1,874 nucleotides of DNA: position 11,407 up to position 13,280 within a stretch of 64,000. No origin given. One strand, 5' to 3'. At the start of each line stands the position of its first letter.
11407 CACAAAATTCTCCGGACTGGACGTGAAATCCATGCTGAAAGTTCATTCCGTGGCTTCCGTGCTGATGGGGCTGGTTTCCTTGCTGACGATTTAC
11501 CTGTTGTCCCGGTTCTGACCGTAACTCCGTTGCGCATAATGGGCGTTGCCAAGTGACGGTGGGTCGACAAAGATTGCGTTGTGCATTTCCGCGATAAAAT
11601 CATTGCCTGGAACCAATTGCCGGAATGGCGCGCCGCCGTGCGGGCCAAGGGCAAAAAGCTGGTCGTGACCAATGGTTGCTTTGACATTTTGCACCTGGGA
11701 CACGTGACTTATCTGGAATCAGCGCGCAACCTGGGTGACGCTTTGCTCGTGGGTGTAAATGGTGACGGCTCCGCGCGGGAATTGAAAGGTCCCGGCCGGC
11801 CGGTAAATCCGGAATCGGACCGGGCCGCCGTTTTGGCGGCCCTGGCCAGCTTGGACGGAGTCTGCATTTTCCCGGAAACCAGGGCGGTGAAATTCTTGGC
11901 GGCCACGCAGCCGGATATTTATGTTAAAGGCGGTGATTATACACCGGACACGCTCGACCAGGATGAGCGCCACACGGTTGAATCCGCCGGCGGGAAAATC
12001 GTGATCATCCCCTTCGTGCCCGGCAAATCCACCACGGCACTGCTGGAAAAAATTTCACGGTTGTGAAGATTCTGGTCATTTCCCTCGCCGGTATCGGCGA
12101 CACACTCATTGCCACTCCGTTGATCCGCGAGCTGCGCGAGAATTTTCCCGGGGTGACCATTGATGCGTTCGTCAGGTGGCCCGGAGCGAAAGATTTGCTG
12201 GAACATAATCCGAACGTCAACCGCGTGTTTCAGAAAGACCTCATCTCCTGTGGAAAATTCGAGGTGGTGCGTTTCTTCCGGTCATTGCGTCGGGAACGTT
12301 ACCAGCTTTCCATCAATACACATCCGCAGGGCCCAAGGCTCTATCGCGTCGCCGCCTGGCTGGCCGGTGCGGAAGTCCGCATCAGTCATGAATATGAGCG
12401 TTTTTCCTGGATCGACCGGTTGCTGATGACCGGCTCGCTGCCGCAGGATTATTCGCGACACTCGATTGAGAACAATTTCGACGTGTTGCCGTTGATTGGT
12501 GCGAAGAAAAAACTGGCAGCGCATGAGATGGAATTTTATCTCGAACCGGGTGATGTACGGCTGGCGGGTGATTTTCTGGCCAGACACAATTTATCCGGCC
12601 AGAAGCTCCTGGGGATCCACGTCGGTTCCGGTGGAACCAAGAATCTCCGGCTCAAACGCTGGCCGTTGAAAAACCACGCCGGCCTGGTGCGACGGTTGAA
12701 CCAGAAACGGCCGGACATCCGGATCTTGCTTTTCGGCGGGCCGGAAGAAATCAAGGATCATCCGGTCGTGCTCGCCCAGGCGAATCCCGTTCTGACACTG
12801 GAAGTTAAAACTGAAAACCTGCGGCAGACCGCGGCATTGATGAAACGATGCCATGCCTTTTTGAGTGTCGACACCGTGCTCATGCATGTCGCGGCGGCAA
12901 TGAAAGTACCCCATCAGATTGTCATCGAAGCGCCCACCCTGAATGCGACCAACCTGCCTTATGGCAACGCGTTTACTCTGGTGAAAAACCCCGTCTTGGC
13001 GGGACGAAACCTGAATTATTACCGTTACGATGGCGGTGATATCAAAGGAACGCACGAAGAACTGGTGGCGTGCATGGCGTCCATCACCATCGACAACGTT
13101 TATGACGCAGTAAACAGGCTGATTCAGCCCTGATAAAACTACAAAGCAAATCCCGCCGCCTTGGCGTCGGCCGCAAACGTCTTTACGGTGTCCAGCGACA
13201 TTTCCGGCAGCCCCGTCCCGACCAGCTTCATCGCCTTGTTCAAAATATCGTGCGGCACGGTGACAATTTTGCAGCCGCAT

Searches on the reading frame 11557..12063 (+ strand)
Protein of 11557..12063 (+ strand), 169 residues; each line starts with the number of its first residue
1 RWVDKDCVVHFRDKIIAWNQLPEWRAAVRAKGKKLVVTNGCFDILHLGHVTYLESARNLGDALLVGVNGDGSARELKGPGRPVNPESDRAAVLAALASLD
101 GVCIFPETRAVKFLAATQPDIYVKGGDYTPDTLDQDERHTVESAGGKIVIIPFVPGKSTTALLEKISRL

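Call 17: search_protein_families(library=pfam, proteins=[window:11557-12063:+], max_evalue=0.001)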
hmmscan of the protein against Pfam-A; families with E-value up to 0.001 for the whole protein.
window:11557-12063:+ (169 aa): 1 family
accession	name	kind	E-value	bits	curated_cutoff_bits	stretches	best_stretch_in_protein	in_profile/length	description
PF01467.32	CTP_transf_like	-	3.9e-17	63.1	21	1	37-152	1-113/133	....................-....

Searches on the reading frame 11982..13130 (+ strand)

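Call 17: search_protein_families(library=pfam, proteins=[window:11982-13130:+], max_evalue=0.001)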
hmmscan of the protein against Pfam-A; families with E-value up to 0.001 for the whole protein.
window:11982-13130:+ (383 aa): 1 family
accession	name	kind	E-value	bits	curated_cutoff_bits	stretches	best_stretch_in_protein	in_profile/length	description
PF01075.23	Glyco_transf_9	-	1.7e-15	57.4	22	1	96-315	2-208/247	Glycosyltransferase family 9 (heptosyltransferase)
